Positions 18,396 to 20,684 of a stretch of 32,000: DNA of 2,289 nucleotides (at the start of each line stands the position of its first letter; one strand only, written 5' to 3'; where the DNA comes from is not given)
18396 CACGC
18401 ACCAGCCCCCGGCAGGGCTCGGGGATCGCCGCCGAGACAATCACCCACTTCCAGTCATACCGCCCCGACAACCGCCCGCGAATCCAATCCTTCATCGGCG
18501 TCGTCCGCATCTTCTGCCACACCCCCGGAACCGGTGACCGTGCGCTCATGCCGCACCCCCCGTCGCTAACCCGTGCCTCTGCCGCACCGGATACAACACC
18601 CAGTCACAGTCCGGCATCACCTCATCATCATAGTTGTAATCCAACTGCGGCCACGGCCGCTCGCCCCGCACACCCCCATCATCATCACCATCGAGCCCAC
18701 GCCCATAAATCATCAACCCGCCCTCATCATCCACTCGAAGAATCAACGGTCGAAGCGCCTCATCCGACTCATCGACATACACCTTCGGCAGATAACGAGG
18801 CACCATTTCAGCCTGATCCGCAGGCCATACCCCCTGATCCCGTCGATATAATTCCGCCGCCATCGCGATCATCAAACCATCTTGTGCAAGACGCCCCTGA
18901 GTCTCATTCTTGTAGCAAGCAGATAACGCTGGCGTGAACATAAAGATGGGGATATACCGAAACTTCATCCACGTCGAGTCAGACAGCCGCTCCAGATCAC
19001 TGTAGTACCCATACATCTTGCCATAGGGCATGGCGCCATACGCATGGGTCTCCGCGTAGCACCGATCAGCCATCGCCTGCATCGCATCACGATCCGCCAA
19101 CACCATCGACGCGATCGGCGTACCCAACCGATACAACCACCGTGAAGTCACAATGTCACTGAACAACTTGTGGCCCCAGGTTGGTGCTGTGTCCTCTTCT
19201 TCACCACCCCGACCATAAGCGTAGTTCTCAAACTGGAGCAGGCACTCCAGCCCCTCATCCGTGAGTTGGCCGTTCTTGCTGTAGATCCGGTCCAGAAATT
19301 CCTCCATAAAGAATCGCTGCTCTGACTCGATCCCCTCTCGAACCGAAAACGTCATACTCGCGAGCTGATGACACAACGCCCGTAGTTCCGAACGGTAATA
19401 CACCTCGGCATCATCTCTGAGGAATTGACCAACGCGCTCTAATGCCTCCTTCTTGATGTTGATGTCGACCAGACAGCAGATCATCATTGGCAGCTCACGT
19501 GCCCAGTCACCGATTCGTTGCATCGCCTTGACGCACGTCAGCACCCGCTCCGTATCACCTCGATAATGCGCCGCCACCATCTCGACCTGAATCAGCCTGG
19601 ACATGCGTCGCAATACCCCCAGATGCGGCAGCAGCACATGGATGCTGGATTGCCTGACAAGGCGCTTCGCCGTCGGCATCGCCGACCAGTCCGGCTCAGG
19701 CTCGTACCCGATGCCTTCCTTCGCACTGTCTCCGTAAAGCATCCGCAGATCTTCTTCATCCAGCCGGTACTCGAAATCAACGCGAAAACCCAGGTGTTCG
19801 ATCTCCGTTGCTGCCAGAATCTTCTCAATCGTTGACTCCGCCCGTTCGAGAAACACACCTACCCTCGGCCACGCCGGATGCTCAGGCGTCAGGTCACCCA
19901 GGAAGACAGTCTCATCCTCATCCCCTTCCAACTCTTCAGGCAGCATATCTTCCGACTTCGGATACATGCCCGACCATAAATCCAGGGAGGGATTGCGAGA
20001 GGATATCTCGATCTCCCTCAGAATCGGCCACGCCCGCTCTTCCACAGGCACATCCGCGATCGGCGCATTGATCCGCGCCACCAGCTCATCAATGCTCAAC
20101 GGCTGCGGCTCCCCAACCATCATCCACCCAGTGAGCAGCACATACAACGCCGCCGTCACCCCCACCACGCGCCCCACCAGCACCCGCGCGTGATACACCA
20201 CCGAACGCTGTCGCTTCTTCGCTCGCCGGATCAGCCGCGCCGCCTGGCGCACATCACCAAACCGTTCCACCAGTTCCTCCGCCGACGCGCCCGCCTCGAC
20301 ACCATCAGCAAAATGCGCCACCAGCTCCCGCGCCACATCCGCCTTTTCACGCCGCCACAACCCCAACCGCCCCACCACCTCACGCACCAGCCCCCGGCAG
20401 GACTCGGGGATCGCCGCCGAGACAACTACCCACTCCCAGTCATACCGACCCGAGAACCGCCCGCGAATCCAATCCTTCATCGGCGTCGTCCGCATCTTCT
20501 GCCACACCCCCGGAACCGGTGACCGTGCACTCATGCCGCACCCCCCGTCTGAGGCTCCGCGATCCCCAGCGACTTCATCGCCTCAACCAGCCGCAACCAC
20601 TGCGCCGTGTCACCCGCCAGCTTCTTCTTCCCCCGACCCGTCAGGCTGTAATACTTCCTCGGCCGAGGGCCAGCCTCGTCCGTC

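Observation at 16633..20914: PadR plus two tandem HAAS/DUF1700-like single-pass membrane proteins: candidate one-regulator/two-sensor transmembrane signalling module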

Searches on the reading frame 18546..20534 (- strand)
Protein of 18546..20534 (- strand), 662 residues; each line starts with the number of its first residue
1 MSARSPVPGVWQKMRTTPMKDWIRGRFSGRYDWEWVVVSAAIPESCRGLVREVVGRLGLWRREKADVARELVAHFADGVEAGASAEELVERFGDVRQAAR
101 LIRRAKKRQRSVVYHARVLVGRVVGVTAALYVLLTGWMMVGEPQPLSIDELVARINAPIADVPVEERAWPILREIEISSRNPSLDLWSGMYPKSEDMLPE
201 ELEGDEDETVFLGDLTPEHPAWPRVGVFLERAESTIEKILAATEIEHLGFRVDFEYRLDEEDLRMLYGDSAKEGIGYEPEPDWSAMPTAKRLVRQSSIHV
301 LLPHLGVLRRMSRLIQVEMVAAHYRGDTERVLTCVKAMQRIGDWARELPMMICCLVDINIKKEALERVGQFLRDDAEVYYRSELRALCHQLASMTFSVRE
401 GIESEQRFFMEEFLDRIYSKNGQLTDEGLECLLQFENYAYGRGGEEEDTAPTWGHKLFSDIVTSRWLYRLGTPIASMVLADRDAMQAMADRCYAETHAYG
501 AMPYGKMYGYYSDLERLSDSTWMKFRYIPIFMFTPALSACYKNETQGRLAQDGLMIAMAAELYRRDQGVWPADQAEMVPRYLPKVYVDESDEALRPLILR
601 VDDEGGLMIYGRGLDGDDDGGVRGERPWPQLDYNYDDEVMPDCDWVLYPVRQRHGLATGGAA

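Call 3: search_protein_families(library=pfam, proteins=[window:18546-20534:-], max_evalue=1)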
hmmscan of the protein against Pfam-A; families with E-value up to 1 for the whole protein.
window:18546-20534:- (662 aa): 1 family
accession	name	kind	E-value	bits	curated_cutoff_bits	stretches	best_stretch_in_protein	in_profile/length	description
PF22564.2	HAAS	-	2.1e-06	28.5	27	1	56-100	9-54/55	HAAS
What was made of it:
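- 18546..20534 (-): sensor A, 662 aa: cytoplasmic head (aa 1-110), TM helix (112-140), periplasmic all-alpha domain (148-567), pseudopilin-like C-terminal subdomain (~538-650). Pfam HAAS 28.5 bits (call 3).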

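Call 5: search_protein_families(library=ncbifam, proteins=[window:18546-20534:-], max_evalue=1)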
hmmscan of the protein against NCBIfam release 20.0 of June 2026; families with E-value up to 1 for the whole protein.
window:18546-20534:- (662 aa): 0 families

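Call 8: find_homologous_proteins(query=window:18546-20534:-, max_evalue=0.001)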
Query window:18546-20534:- (662 aa): 122 proteins with E <= 0.001 among 8000 candidates; the best 120 are listed.
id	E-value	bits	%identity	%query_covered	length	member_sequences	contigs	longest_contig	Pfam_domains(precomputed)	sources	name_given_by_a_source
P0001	0.0e+0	1507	100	99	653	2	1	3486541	PF22564.3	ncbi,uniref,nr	ncbi:hypothetical protein [Mucisphaera calidilacus]|uniref:hypothetical protein n=1 Tax=Mucisphaera 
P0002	0.0e+0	1233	81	98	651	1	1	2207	-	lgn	-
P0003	1.3e-212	726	51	98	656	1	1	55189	-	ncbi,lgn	ncbi:MAG: hypothetical protein RLN76_02025 [Phycisphaeraceae bacterium]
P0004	1.3e-176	607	48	98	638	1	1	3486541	PF22564.3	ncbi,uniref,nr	ncbi:hypothetical protein [Mucisphaera calidilacus]|uniref:Uncharacterized protein n=1 Tax=Mucisphae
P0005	1.8e-78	283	33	97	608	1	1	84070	-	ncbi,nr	ncbi:MAG: hypothetical protein IT445_18510 [Phycisphaeraceae bacterium]|nr:hypothetical protein [Phy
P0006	1.5e-76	276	34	98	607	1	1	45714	-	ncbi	-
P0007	7.1e-75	271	33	87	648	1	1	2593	-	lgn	-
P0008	4.7e-71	258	32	97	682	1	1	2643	-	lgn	-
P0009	5.7e-71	258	30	95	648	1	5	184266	-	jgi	jgi:hypothetical protein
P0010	3.0e-68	249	29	97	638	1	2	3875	-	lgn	-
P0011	7.1e-68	248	31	96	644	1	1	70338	-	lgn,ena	-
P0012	4.1e-65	238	32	98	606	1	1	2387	-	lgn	-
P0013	1.4e-64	237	29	97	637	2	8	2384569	-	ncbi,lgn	ncbi:MAG: hypothetical protein AB7G17_06045 [Phycisphaerales bacterium]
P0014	2.2e-64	236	29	98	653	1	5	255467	-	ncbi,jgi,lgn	-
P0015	6.6e-64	234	31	94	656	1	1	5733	-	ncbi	-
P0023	3.9e-59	219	30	93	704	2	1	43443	PF22564.3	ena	-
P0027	1.9e-58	216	29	98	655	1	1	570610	-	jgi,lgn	jgi:hypothetical protein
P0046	1.0e-53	201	29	94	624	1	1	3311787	-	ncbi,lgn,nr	ncbi:MAG: hypothetical protein H6810_05315 [Phycisphaeraceae bacterium]|nr:MAG: hypothetical protein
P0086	1.8e-44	170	28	84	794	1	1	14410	PF22564.3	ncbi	-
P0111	1.2e-31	128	26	83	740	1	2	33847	PF22564.3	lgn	-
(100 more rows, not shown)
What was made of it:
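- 18546..20534 (-): 100% match to a Mucisphaera calidilacus hypothetical protein (call 8).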

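Call 15: search_solved_structures(query=A2, max_evalue=10, show_alignments=3)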
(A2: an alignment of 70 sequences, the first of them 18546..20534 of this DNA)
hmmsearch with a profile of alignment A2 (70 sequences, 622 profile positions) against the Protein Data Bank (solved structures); distinct sequences matched with E-value up to 10: 3.
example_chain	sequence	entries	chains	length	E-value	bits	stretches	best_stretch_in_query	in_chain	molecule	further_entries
2r7h_A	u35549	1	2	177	0.044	15.4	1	46-80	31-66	Putative D-alanine N-acetyltransferase of GNAT family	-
2kep_A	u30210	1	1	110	0.18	13.4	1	513-578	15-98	General secretion pathway protein G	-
3m65_A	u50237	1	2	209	0.47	12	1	254-310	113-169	ATP-dependent protease La 1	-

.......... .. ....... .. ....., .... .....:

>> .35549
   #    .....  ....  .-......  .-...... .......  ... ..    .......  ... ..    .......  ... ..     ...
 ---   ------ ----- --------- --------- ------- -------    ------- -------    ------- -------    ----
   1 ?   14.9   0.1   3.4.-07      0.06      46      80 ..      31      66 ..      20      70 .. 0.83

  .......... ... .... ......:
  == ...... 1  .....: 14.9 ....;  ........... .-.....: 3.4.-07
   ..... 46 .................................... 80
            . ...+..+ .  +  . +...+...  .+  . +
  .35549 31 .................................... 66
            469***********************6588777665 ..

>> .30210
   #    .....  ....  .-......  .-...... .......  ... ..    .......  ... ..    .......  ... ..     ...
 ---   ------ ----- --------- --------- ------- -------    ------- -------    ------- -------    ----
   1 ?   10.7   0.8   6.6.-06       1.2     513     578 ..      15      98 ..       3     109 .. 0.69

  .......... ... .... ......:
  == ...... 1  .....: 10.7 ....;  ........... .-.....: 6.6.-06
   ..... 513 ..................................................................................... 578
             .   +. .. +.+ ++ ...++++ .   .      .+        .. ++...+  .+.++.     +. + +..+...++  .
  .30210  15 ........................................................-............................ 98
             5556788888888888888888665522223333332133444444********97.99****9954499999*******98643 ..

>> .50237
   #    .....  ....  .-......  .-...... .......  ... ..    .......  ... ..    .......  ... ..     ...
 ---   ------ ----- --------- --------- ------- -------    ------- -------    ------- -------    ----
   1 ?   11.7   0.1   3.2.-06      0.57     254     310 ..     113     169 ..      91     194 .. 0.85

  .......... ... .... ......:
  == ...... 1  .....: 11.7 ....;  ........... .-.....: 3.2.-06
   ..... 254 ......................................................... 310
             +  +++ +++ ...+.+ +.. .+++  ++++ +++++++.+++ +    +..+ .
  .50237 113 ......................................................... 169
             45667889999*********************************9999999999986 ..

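Call 17: find_encoding_contigs(protein=P0003, flank=6000, max_places=2)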
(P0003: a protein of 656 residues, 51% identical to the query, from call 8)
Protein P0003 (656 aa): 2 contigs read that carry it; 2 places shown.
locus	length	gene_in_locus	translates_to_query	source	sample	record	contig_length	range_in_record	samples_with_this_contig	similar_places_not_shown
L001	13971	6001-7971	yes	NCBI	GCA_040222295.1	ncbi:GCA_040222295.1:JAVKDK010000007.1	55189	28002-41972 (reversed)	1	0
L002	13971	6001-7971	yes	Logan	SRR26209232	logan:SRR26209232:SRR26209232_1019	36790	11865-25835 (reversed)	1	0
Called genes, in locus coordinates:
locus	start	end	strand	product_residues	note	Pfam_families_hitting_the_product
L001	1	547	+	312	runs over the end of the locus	PF00005:ABC_tran, PF13304:AAA_21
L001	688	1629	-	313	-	-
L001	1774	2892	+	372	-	PF01883:FeS_assembly_P, PF00142:Fer4_NifH (faint), PF01656:CbiA, PF02374:ArsA_ATPase (faint), PF09140:MipZ, PF10609:ParA, PF13614:AAA_31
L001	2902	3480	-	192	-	PF00581:Rhodanese, PF11127:YgaP-like_TM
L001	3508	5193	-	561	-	PF01266:DAO (faint), PF03486:HI0933_like (faint), PF07992:Pyr_redox_2, PF13450:NAD_binding_8 (faint), PF13738:Pyr_redox_3, PF00070:Pyr_redox, PF02852:Pyr_redox_dim, PF00581:Rhodanese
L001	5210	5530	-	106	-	PF12840:HTH_20 (weak), PF01022:HTH_5 (weak)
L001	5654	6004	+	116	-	PF03551:PadR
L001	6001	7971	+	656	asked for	-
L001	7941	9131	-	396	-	PF00155:Aminotran_1_2, PF01212:Beta_elim_lyase (weak)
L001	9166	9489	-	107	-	PF00216:Bac_DNA_binding, PF18291:HU-HIG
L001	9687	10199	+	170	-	PF01327:Pep_deformylase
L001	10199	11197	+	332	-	PF00551:Formyl_trans_N, PF02911:Formyl_trans_C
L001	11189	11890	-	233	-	-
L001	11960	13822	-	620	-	PF13522:GATase_6, PF13537:GATase_7, PF12481:DUF3700 (weak), PF00733:Asn_synthase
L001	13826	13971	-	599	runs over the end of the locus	PF01336:tRNA_anti-codon, PF00152:tRNA-synt_2, PF02938:GAD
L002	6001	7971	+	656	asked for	-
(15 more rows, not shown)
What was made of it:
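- The syntenic relative L001 has a single sensor between padR and bioF (call 17).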

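Call 18: find_encoding_contigs(protein=P0005, flank=6000, max_places=2)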
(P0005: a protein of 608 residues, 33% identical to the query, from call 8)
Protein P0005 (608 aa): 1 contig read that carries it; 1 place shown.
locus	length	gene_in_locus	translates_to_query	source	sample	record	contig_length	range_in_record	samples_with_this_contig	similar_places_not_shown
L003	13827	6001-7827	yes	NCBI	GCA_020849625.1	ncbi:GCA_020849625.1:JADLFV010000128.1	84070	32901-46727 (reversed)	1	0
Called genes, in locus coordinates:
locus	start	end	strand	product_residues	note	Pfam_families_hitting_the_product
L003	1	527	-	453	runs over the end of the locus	PF03572:Peptidase_S41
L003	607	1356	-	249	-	PF20772:TACO1_YebC_N, PF01709:Transcrip_reg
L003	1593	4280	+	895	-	PF02629:CoA_binding, PF13380:CoA_binding_2, PF00549:Ligase_CoA (faint), PF13607:Succ_CoA_lig, PF19045:Ligase_CoA_2, PF13549:ATP-grasp_5, PF00583:Acetyltransf_1 (weak), PF13302:Acetyltransf_3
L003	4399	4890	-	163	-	PF01381:HTH_3 (faint)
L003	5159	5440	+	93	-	PF01649:Ribosomal_S20p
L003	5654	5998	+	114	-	PF03551:PadR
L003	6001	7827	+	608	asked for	-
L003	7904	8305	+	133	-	PF08308:PEGA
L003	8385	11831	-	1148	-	PF13709:DUF4159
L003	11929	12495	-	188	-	PF01765:RRF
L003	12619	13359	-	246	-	PF00696:AA_kinase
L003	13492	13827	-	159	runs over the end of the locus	PF05991:NYN_YacP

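Call 19: find_encoding_contigs(protein=P0013, flank=6000, max_places=2)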
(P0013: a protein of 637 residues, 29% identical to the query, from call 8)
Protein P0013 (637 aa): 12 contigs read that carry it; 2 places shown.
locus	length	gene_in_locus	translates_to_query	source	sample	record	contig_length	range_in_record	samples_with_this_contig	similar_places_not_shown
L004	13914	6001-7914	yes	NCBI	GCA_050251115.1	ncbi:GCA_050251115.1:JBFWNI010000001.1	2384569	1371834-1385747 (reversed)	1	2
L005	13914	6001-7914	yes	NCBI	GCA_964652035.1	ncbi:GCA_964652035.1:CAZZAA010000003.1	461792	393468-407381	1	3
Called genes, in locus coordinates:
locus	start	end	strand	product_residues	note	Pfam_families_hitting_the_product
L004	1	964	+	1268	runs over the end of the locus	PF04563:RNA_pol_Rpb2_1, PF04561:RNA_pol_Rpb2_2, PF04563:RNA_pol_Rpb2_1 (weak), PF04565:RNA_pol_Rpb2_3, PF10385:RNA_pol_Rpb2_45, PF00562:RNA_pol_Rpb2_6, PF04560:RNA_pol_Rpb2_7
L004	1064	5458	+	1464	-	PF04997:RNA_pol_Rpb1_1, PF00623:RNA_pol_Rpb1_2, PF04983:RNA_pol_Rpb1_3, PF05000:RNA_pol_Rpb1_4, PF04998:RNA_pol_Rpb1_5, PF01333:Apocytochr_F_C (faint)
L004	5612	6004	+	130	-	PF03551:PadR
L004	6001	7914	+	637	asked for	-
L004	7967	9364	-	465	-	-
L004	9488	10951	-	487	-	PF00180:Iso_dh, PF18324:Isocitrate_DH_C_bact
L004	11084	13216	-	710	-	PF13089:PP_kinase_N, PF02503:PP_kinase, PF17941:PP_kinase_C_1, PF13091:PLDc_2 (faint), PF13090:PP_kinase_C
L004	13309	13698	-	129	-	PF01242:PTPS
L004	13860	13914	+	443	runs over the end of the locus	PF13487:HD_5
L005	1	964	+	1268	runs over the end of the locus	PF04563:RNA_pol_Rpb2_1, PF04561:RNA_pol_Rpb2_2, PF04563:RNA_pol_Rpb2_1 (weak), PF04565:RNA_pol_Rpb2_3, PF10385:RNA_pol_Rpb2_45, PF00562:RNA_pol_Rpb2_6, PF04560:RNA_pol_Rpb2_7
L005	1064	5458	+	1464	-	PF04997:RNA_pol_Rpb1_1, PF00623:RNA_pol_Rpb1_2, PF04983:RNA_pol_Rpb1_3, PF05000:RNA_pol_Rpb1_4, PF04998:RNA_pol_Rpb1_5, PF01333:Apocytochr_F_C (faint)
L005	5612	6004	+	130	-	PF03551:PadR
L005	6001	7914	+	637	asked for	-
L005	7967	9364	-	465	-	-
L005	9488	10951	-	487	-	PF00180:Iso_dh, PF18324:Isocitrate_DH_C_bact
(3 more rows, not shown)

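Call 23: predict_structure(alignment_id=A2)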
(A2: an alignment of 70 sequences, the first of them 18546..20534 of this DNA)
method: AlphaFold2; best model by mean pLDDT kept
length: 662 residues; sequences in the alignment: 70
mean_pLDDT: 87.7   pTM: 0.81
mean pLDDT of the five models: 87.7, 87.2, 86.3, 86.1, 85.3
residues with pLDDT >= 90: 471; 70-90: 97; 50-70: 70; < 50: 24
segments of 3 or more residues with pLDDT < 50: 1-4, 188-192, 199-201, 655-662
pLDDT, mean of each block of 10 residues (from residue 1): 65 92 92 95 96 96 96 97 96 97 95 94 96 90 96 96 97 86 54 51 51 82 90 95 97 92 75 69 94 93 91 94 97 98 96 96 95 96 97 96 93 96 93 83 56 62 66 89 96 94 91 86 92 83 93 98 98 98 96 96 96 93 73 65 90 53 33
secondary structure, 60 per line:
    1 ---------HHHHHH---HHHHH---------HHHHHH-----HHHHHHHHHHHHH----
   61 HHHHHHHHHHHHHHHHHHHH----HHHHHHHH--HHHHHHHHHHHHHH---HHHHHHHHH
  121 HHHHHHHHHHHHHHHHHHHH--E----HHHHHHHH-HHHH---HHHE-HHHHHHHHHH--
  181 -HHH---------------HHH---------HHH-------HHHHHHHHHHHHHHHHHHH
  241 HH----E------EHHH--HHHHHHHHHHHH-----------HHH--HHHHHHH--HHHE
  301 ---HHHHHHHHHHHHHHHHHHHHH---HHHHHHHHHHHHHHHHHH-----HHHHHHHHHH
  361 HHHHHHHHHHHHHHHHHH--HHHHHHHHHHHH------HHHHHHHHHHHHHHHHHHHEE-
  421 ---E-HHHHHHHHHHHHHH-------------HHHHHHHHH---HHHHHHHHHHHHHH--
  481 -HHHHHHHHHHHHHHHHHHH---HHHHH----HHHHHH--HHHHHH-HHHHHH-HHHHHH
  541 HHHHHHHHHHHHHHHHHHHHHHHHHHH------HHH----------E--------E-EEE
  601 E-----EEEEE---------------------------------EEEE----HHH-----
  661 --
elements in order: H10-15 H19-23 H33-38 H44-56 H61-80 H85-92 H95-108 H112-140 H148-155 H157-160 H169-178 H222-242 H260-271 H288-294 H304-324 H328-345 H351-378 H381-392 H399-417 H426-439 H453-461 H465-478 H482-500 H504-508 H513-518 H521-526 H528-533 H535-567 E598-601 E607-611 E645-648
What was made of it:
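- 18546..20534 (-): AF2 model pLDDT 87.7, pTM 0.81 (call 23).
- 18585..18923 (-): GspG-like (T2SS pseudopilin globular domain) subdomain of A, with the acidic loop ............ The model shows a long helix 535-567 followed by short strands (call 23).
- On HAAS-PadR dyad: The AF2 model has helices 44-56, 61-80, 85-92 and 95-108, with the break at G93 (call 23).
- Checked: In the AF2 model this stretch is a single long helix, 112-140 (call 23).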

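Call 25: search_protein_representatives(alignment_id=A2)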
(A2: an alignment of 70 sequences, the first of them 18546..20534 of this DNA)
Query: 70 sequences, 622 profile positions. Proteins with E-value up to 0.001 (for the whole library): 50711; up to 1e-10: 33674; up to 1e-30: 5149. The best 150 are listed.
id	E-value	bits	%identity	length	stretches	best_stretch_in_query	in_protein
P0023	2.2e-232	789.4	-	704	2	32-618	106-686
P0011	1.3e-231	786.9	-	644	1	7-620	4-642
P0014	1.1e-222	757.3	-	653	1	7-620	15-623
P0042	6.8e-221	751.4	-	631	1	1-620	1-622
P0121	3.8e-219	745.7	-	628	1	6-620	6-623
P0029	6.3e-219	745.0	-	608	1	1-619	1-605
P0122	2.1e-216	736.6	-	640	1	6-621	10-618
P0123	1.8e-215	733.6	-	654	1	6-619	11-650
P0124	9.7e-215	731.1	-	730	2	6-620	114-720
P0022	7.1e-214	728.3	-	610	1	4-620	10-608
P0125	1.7e-213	727.0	-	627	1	8-619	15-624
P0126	1.8e-212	723.6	-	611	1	6-619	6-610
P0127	8.5e-212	721.4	-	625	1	1-620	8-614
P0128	8.8e-212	721.3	-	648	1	6-620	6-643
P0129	2.6e-211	719.8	-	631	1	6-619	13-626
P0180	1.6e-199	680.9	-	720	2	39-619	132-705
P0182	3.9e-199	679.6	-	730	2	6-620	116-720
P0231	1.4e-190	651.3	-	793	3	37-621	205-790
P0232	1.5e-190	651.2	-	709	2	10-619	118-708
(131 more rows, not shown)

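Call 26: fold_search(model_id=the predicted structure, library=pdb)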
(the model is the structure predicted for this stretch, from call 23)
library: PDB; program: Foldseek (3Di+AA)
matches with E <= 10: 531; with E <= 0.001: 0
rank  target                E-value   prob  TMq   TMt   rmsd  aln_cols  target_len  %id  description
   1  5cwm                  2.8e-02  0.98  0.15  0.37  16.9       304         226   16  Crystal structure of de novo designed helical repeat protein DHR64 (released 2015-12-16)
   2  6e9t_A                8.6e-02  0.87  0.14  0.35  20.2       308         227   16  DHF58 filament (released 2018-11-21)
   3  4wng_A                1.7e-01  0.09  0.08  0.12  24.0       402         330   11  Crystal structure of the TPR domain of LGN in complex with Frmpd4/Preso1 at 2.1 Angstrom resolution (released 2015-09-16)
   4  7ep7_A                1.8e-01  0.09  0.08  0.12  23.5       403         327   11  The complex structure of Gpsm2 and Whirlin (released 2022-05-04)
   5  4wne_A                1.8e-01  0.09  0.08  0.12  24.1       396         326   12  Crystal structure of the TPR domain of LGN in complex with Frmpd4/Preso1 at 2.0 Angstrom resolution (released 2015-09-16)
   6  9mg8_A                2.6e-01  0.14  0.12  0.17  26.4       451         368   13  Crystal Structure of b-iTHR-110 (released 2025-12-17)
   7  9hmv_A                2.6e-01  0.07  0.09  0.07  33.2       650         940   11  Cryo-EM structure of SA2-SCC1 complex at 2.9 angstrom (released 2025-09-03)
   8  4oww_A                2.7e-01  0.08  0.09  0.11  23.7       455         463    9  Structural basis of SOSS1 in complex with a 35nt ssDNA (released 2014-04-16)
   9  3sf4_A                2.9e-01  0.06  0.07  0.10  24.3       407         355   10  Crystal structure of the complex between the conserved cell polarity proteins Inscuteable and LGN (released 2011-11-23)
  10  6xns_D                3.2e-01  0.41  0.15  0.26  27.0       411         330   12  C3_crown-05 (released 2020-12-23)
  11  4pjw_A                4.3e-01  0.05  0.09  0.07  31.5       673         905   11  crystal structure of human Stromal Antigen 2 (SA2) in complex with Sister Chromatid Cohesion protein 1 (Scc1), with bo (released 2014-08-27)
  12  8e0l_A                4.5e-01  0.60  0.12  0.38  15.3       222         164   14  Homotrimeric variant of tcTRP9, BGL06 (released 2023-04-12)
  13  6hc2_C                4.5e-01  0.04  0.08  0.13  23.5       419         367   10  Crystal structure of NuMA/LGN hetero-hexamers (released 2019-05-29)
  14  8fit_A                4.7e-01  0.25  0.12  0.28  22.8       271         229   15  Multi-state design of two-state switchable hinge proteins (released 2023-08-16)
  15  9mg8_B                4.9e-01  0.08  0.08  0.12  38.3       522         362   13  Crystal Structure of b-iTHR-110 (released 2025-12-17)
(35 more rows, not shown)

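Call 27: search_protein_families(library=pfam, proteins=[P0124, P0182, P0232, P0180, P0231, P0023, P0086, P0111], max_evalue=0.01)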
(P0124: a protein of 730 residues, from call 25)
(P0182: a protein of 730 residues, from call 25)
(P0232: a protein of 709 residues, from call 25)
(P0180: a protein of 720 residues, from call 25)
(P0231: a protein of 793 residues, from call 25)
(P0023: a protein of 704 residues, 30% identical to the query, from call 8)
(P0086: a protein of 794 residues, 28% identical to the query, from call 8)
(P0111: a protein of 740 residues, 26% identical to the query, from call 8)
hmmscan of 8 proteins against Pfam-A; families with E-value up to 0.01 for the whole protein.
P0124 (730 aa): 1 family
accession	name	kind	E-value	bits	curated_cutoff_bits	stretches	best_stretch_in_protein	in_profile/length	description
PF19458.4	DUF5995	-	0.0039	16.9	27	0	408-448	99-137/225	Family of unknown function (DUF5995)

P0182 (730 aa): 0 families

P0232 (709 aa): 1 family
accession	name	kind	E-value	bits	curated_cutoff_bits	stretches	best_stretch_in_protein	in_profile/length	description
PF22564.2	HAAS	-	5.1e-05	24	27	1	163-207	12-54/55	HAAS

P0180 (720 aa): 1 family
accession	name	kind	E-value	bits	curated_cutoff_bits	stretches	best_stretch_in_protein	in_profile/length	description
PF22564.2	HAAS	-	3.9e-10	40.4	27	1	153-192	15-54/55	HAAS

P0231 (793 aa): 1 family
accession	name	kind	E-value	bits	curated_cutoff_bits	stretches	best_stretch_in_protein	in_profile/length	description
PF22564.2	HAAS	-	7.3e-07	29.9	27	1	217-266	6-53/55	HAAS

P0023 (704 aa): 1 family
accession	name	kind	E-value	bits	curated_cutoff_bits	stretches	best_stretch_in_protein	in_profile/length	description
PF22564.2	HAAS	-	2.5e-08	34.6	27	1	52-88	17-53/55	HAAS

P0086 (794 aa): 1 family
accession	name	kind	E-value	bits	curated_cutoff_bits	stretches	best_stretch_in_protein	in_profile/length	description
PF22564.2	HAAS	-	1.1e-15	58.2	27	2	218-267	4-54/55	HAAS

P0111 (740 aa): 1 family
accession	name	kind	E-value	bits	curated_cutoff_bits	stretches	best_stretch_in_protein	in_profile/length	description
PF22564.2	HAAS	-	5.6e-06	27.1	27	1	207-245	15-53/55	HAAS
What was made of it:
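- On HAAS-PadR dyad: Relatives score as strongly as E=1.1e-15 (58 bits) (call 27).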
